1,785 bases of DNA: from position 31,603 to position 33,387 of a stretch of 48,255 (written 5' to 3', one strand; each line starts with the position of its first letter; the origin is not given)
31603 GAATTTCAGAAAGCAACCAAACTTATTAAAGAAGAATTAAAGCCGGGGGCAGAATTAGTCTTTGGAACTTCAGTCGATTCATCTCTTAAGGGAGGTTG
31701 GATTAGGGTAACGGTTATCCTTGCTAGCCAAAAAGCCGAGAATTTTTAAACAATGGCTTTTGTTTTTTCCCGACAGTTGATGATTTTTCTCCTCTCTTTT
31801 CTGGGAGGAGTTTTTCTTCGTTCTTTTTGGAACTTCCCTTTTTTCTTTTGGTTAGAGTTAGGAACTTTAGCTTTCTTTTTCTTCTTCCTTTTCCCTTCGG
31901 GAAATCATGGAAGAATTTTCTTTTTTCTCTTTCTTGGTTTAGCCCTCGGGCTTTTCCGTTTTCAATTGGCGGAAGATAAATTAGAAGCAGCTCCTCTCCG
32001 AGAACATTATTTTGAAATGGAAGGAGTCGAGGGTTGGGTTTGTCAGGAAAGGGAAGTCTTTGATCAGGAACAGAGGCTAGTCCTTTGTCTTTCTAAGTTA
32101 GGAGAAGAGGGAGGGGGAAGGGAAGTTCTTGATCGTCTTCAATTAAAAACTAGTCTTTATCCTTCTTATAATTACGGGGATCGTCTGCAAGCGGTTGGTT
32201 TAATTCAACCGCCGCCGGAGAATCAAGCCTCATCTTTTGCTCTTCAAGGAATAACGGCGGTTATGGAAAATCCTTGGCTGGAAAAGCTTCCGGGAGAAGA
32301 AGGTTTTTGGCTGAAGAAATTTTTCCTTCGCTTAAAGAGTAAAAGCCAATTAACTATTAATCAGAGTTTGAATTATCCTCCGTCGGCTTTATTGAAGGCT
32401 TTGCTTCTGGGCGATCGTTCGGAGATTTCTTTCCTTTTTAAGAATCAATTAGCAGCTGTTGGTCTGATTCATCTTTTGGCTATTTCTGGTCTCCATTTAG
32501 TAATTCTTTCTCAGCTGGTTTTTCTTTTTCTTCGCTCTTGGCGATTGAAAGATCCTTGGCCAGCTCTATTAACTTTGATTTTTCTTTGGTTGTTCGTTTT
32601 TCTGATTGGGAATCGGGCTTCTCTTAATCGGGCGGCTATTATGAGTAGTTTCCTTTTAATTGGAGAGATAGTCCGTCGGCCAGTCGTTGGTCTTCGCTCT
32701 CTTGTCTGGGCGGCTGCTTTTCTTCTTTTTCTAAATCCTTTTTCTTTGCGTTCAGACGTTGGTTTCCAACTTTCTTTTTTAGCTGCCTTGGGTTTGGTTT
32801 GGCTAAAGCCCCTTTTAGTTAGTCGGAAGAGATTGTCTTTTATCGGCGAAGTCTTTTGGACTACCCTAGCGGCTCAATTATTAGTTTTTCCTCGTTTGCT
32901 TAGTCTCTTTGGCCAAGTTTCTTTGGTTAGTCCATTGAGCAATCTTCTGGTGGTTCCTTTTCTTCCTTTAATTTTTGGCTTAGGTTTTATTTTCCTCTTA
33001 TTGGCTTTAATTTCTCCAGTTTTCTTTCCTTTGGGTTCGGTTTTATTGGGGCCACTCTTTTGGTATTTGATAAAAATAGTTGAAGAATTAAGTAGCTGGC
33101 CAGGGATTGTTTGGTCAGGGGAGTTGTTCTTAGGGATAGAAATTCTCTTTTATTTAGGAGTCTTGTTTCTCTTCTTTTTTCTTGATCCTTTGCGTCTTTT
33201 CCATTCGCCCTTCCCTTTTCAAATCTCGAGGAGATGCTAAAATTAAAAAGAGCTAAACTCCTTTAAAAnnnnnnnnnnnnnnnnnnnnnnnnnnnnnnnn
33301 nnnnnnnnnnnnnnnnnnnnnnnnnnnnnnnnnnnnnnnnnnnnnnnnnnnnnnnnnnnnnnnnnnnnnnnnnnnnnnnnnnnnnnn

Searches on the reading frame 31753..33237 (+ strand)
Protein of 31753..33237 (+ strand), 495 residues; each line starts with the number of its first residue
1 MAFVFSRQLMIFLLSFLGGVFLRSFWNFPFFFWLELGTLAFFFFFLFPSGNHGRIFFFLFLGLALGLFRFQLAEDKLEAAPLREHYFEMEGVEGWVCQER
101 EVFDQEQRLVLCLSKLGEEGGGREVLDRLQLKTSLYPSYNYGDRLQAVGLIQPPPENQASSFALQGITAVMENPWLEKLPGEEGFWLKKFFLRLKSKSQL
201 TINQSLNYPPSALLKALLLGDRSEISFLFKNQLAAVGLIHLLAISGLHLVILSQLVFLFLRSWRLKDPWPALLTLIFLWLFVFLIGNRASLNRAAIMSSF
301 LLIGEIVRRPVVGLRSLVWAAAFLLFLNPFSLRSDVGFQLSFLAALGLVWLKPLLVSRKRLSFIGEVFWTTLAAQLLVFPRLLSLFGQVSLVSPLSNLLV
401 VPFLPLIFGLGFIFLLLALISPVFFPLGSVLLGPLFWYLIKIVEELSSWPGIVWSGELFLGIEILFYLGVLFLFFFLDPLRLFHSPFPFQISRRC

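Call 3: search_protein_families(library=pfam, proteins=[window:31753-33237:+], max_evalue=1)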
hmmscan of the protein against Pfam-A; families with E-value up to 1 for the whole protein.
window:31753-33237:+ (495 aa): 2 families
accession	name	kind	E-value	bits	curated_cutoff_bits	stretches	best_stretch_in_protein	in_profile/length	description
PF03772.21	Competence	-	2.5e-47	162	23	1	217-477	1-267/270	Competence protein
PF13567.11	DUF4131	-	1.3e-11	44.9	31.6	1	27-158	4-137/165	Domain of unknown function (DUF4131)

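Call 4: search_protein_families(library=ncbifam, proteins=[window:31753-33237:+], max_evalue=1)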
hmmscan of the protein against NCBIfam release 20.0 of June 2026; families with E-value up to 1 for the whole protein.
window:31753-33237:+ (495 aa): 4 families
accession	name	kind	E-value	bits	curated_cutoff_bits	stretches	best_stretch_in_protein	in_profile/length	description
TIGR00360.1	ComEC_N-term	subfamily_domain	3.1e-25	89.4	36.5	1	239-408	2-168/171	ComEC/Rec2-related protein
TIGR00361.1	ComEC_Rec2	equivalog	1.2e-22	79.9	190.05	1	203-448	120-380/663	DNA internalization-related competence protein ComEC/Rec2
NF045979.1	ComEC_MAG0480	equivalog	1.3e-15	57.1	150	1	211-442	196-420/461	MAG0480 family ComEC-like protein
NF008580.0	PRK11539.1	equivalog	1.2e-14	53.7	969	1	204-441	193-433/758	ComEC family protein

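Call 75: find_homologous_proteins(query=window:31753-33237:+, max_evalue=1e-10)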
Query window:31753-33237:+ (495 aa): 878 proteins with E <= 1e-10 among 8000 candidates; the best 120 are listed.
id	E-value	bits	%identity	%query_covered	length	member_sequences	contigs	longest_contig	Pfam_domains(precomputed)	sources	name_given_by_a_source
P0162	0.0e+0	1066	100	100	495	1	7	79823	PF13567.12,PF03772.22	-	-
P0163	2.5e-189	648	65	100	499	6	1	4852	PF13567.12,PF03772.22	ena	-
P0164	4.6e-185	634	63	99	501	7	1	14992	PF13567.12,PF03772.22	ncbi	-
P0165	1.4e-145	504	54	97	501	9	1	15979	PF13567.12,PF03772.22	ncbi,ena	-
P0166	1.5e-141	491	53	97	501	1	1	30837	PF13567.12,PF03772.22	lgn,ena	-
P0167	2.6e-134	467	51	99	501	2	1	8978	PF13567.12,PF03772.22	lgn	-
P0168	2.0e-127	444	48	98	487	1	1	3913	PF13567.12,PF03772.22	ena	-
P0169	4.1e-120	420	50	92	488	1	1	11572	PF13567.12,PF03772.22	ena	-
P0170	5.1e-61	225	36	96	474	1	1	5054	PF13567.12,PF03772.22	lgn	-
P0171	1.5e-56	210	35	90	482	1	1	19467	PF13567.12,PF03772.22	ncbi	-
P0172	5.9e-56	208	33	90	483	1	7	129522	PF13567.12,PF03772.22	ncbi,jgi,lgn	-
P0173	2.5e-55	206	34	89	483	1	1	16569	PF13567.12,PF03772.22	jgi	jgi:competence protein ComEC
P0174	9.1e-55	204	34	89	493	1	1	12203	PF13567.12,PF03772.22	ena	-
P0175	1.1e-53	201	34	90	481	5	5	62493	PF13567.12,PF03772.22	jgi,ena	jgi:competence protein ComEC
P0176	1.8e-53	200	34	84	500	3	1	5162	PF13567.12,PF03772.22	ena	-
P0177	2.5e-53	200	35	79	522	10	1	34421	PF13567.12,PF03772.22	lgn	-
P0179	1.5e-52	197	35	90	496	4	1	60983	PF13567.12,PF03772.22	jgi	-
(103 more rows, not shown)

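Call 76: find_encoding_contigs(protein=P0166, flank=7000, max_places=1)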
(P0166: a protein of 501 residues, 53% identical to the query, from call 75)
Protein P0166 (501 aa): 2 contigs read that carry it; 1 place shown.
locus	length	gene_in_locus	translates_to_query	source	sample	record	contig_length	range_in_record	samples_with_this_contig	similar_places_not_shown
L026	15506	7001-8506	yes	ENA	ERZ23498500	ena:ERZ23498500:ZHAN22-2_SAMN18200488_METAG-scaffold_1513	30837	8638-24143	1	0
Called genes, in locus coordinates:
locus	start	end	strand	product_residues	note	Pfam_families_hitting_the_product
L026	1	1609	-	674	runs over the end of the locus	PF01751:Toprim, PF01131:Topoisom_bac, PF01396:Zn_ribbon_Top1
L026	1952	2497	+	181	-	PF10502:Peptidase_S26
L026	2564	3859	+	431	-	PF13393:tRNA-synt_His, PF00587:tRNA-synt_2b, PF03129:HGTP_anticodon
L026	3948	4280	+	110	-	PF11969:DcpS_C, PF01230:HIT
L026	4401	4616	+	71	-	-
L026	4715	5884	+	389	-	PF02491:SHS2_FTSA, PF06723:MreB_Mbl (weak), PF11104:PilM_2, PF06277:EutA (weak), PF14450:FtsA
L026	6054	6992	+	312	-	PF00091:Tubulin, PF12327:FtsZ_C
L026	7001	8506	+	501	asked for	PF13567:DUF4131, PF03772:Competence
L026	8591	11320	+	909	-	-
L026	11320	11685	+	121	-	PF01219:DAGK_prokar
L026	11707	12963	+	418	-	PF00089:Trypsin, PF10459:Peptidase_S46 (faint), PF13365:Trypsin_2, PF13180:PDZ_2 (weak), PF17820:PDZ_6 (weak)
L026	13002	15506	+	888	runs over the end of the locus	PF02861:Clp_N, PF23569:NBD_SMAX1, PF00004:AAA, PF17871:AAA_lid_9, PF07724:AAA_2, PF07728:AAA_5, PF00004:AAA, PF10431:ClpB_D2-small, +9 more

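Call 77: find_encoding_contigs(protein=P0164, flank=7000, max_places=1)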
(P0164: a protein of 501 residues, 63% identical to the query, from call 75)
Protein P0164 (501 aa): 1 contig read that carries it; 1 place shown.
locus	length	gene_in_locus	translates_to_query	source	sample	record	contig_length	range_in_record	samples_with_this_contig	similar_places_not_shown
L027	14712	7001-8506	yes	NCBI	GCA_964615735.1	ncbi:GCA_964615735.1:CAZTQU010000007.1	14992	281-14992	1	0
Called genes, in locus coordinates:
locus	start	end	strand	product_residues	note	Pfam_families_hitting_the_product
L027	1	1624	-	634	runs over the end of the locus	?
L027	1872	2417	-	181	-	PF01195:Pept_tRNA_hydro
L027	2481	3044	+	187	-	PF10502:Peptidase_S26, PF00717:Peptidase_S24 (weak)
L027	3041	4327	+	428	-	PF13393:tRNA-synt_His, PF00587:tRNA-synt_2b, PF03129:HGTP_anticodon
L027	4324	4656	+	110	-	PF11969:DcpS_C, PF01230:HIT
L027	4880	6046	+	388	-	PF02491:SHS2_FTSA, PF06723:MreB_Mbl (weak), PF11104:PilM_2, PF14450:FtsA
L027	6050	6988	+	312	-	PF00091:Tubulin, PF12327:FtsZ_C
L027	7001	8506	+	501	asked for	PF13567:DUF4131, PF03772:Competence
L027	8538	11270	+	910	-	-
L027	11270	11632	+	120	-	PF01219:DAGK_prokar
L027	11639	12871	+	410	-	PF00089:Trypsin, PF13365:Trypsin_2, PF13180:PDZ_2, PF17820:PDZ_6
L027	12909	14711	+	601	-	?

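Call 78: find_encoding_contigs(protein=P0172, flank=7000, max_places=1)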
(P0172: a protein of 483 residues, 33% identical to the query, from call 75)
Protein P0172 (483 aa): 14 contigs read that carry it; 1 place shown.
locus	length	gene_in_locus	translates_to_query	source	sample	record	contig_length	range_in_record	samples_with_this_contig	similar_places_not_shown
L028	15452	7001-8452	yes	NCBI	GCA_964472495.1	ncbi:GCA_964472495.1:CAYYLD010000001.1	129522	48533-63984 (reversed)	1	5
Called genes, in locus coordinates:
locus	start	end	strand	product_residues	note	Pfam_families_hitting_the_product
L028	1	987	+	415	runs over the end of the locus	PF18933:PsbP_2 (faint)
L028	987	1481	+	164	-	PF02130:YbeY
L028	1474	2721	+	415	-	PF11104:PilM_2 (faint), PF02491:SHS2_FTSA, PF06723:MreB_Mbl, PF06277:EutA (weak), PF14450:FtsA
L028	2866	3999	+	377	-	PF00091:Tubulin, PF12327:FtsZ_C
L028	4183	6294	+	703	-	PF03477:ATP-cone, PF13597:NRDD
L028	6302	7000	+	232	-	PF04055:Radical_SAM, PF13353:Fer4_12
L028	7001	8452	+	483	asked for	PF13567:DUF4131, PF03772:Competence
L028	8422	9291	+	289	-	PF00753:Lactamase_B, PF12706:Lactamase_B_2 (weak)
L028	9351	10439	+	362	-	PF13207:AAA_17 (faint), PF00406:ADK (weak)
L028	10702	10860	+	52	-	-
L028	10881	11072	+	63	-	-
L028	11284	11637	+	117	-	-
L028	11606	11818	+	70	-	-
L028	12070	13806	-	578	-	PF19077:Big_13 (faint)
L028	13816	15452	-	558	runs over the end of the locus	PF00404:Dockerin_1 (weak)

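Call 79: find_encoding_contigs(protein=P0175, flank=6000, max_places=1)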
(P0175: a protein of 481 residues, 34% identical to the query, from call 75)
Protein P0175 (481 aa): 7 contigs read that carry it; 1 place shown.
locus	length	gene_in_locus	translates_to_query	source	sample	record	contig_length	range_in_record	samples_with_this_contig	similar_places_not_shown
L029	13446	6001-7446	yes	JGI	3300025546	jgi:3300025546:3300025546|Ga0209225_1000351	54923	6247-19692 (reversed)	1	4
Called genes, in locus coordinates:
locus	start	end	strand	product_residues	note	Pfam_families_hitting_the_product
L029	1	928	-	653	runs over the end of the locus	PF17757:UvrB_inter, PF02559:CarD_TRCF_RID, PF04851:ResIII, PF00270:DEAD, PF22590:Cas3-like_C_2 (faint), PF00271:Helicase_C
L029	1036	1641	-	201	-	PF01195:Pept_tRNA_hydro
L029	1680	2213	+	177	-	PF10502:Peptidase_S26, PF00717:Peptidase_S24 (weak)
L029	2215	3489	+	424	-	PF13393:tRNA-synt_His, PF00587:tRNA-synt_2b, PF03129:HGTP_anticodon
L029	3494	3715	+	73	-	-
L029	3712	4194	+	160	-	PF09424:YqeY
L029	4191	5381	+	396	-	PF02491:SHS2_FTSA, PF06723:MreB_Mbl (weak), PF11104:PilM_2 (weak), PF14450:FtsA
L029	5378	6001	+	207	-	PF01694:Rhomboid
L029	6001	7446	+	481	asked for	PF13567:DUF4131, PF03772:Competence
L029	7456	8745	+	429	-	PF22053:DUF6938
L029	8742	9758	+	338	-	PF02449:Glyco_hydro_42 (faint), PF13204:Apiosidase (weak)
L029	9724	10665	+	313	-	PF00535:Glycos_transf_2, PF10111:Glyco_tranf_2_2 (weak), PF13641:Glyco_tranf_2_3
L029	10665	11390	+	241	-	PF00535:Glycos_transf_2, PF10111:Glyco_tranf_2_2 (weak), PF13641:Glyco_tranf_2_3 (faint), PF13632:Glyco_trans_2_3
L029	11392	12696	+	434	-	PF00089:Trypsin, PF10459:Peptidase_S46 (faint), PF13365:Trypsin_2, PF13180:PDZ_2, PF00595:PDZ, PF17820:PDZ_6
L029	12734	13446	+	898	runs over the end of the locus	PF02861:Clp_N, PF23569:NBD_SMAX1, PF00004:AAA, PF17871:AAA_lid_9, PF00004:AAA, PF07724:AAA_2, PF07728:AAA_5, PF10431:ClpB_D2-small, +5 more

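Call 80: find_encoding_contigs(protein=P0179, flank=6000, max_places=1)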
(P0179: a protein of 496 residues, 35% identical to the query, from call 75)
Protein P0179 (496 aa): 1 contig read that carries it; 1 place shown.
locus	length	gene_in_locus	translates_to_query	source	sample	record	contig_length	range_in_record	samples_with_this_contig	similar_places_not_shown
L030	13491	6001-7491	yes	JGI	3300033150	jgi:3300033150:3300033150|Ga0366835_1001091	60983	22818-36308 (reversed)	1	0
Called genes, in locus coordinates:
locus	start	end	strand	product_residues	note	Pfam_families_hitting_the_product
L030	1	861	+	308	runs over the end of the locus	PF00091:Tubulin, PF12327:FtsZ_C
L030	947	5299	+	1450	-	PF03477:ATP-cone, PF13597:NRDD, PF14528:LAGLIDADG_3, PF13597:NRDD, PF14890:Intein_splicing, PF13597:NRDD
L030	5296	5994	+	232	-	PF04055:Radical_SAM, PF13353:Fer4_12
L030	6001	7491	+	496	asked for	PF13567:DUF4131, PF03772:Competence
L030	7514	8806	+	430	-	PF22053:DUF6938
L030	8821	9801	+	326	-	PF02449:Glyco_hydro_42 (faint)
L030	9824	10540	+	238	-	PF00535:Glycos_transf_2, PF10111:Glyco_tranf_2_2, PF13641:Glyco_tranf_2_3 (weak)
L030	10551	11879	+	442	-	PF00089:Trypsin, PF10459:Peptidase_S46 (faint), PF13365:Trypsin_2, PF00595:PDZ (faint), PF13180:PDZ_2, PF17820:PDZ_6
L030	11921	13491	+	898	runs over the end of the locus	PF02861:Clp_N, PF23569:NBD_SMAX1, PF00004:AAA, PF17871:AAA_lid_9, PF00004:AAA, PF07724:AAA_2, PF07728:AAA_5, PF10431:ClpB_D2-small, +7 more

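Call 81: find_encoding_contigs(protein=P0177, flank=6000, max_places=1)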
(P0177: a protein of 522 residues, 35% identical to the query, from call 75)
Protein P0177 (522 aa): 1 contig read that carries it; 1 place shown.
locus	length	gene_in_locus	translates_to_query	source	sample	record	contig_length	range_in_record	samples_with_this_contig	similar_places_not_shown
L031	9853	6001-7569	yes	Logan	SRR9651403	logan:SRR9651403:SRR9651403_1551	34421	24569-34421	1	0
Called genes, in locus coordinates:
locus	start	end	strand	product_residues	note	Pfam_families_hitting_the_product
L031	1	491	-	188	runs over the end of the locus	PF01195:Pept_tRNA_hydro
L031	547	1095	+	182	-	PF10502:Peptidase_S26, PF00717:Peptidase_S24 (weak)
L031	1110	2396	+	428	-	PF13393:tRNA-synt_His, PF00587:tRNA-synt_2b, PF03129:HGTP_anticodon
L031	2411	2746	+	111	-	PF11969:DcpS_C, PF01230:HIT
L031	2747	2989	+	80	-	-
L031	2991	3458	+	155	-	PF09424:YqeY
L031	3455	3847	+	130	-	PF02130:YbeY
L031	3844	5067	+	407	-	PF11104:PilM_2, PF02491:SHS2_FTSA, PF06723:MreB_Mbl, PF14450:FtsA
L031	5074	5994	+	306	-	PF00091:Tubulin, PF12327:FtsZ_C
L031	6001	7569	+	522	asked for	PF13567:DUF4131, PF03772:Competence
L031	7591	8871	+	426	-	PF22053:DUF6938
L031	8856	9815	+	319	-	-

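Call 87: search_protein_families(library=pfam, proteins=[L026:8591-11317:+, L027:8538-11267:+], max_evalue=10)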
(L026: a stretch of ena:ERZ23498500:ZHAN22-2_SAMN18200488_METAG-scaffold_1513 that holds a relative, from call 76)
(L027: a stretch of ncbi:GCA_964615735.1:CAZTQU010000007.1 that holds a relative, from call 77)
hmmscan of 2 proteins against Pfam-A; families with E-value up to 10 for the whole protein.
L026:8591-11317:+ (909 aa): 8 families
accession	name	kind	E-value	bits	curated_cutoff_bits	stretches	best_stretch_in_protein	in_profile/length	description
PF21959.2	DUF6923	-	9.8e-08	32.5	27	2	302-416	44-163/234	Repeat of unknown function (DUF6923)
PF21710.3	Spt6_S1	-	1.3e-05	25.9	27.5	0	458-507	39-88/91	Spt6, S1/OB domain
PF08334.16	T2SSG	-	0.0011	19.5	21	1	45-98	14-70/108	Type II secretion system (T2SS), protein G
PF01986.22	DUF123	-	0.022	15.7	25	0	698-720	3-26/95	Domain of unknown function DUF123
PF20756.2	SusG_CBM58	-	0.14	12.8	24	1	280-314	17-51/117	Alpha-amylase SusG, CBM58 domain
PF01026.27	TatD_DNase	-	0.16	11.8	27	0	628-713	28-96/253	TatD related DNase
PF21440.4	aSelB_III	-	0.21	12.1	19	0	522-544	28-50/108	Archaeal selenocysteine-specific elongation factor, domain III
PF06854.16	Phage_Gp15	-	0.47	10.9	23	1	421-442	90-107/170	Bacteriophage Gp15 protein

L027:8538-11267:+ (910 aa): 9 families
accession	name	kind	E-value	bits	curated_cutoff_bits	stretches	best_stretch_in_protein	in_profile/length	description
PF21710.3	Spt6_S1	-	7.2e-08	33.1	27.5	0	553-598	39-85/91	Spt6, S1/OB domain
PF16819.11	DUF5074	-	2.3e-07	30.7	27.2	2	227-367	123-268/353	Domain of unknown function (DUF5074)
PF21959.2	DUF6923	-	4.5e-07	30.3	27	2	260-370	45-161/234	Repeat of unknown function (DUF6923)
PF23756.1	Beta-prop_HPS5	-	9.5e-05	22.2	34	2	482-598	31-146/328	HPS5 beta propeller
PF06854.16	Phage_Gp15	-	0.00086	19.8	23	0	420-444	90-108/170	Bacteriophage Gp15 protein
PF00027.35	cNMP_binding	-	0.024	15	27.5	1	231-287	34-86/89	Cyclic nucleotide-binding domain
PF08334.16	T2SSG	-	0.036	14.6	21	1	47-99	15-70/108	Type II secretion system (T2SS), protein G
PF19056.6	WD40_2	-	0.12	11.5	22.5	1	736-799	134-198/488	WD40 repeated domain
PF12728.13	HTH_17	-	0.16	12.7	27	0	333-349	9-25/51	Helix-turn-helix domain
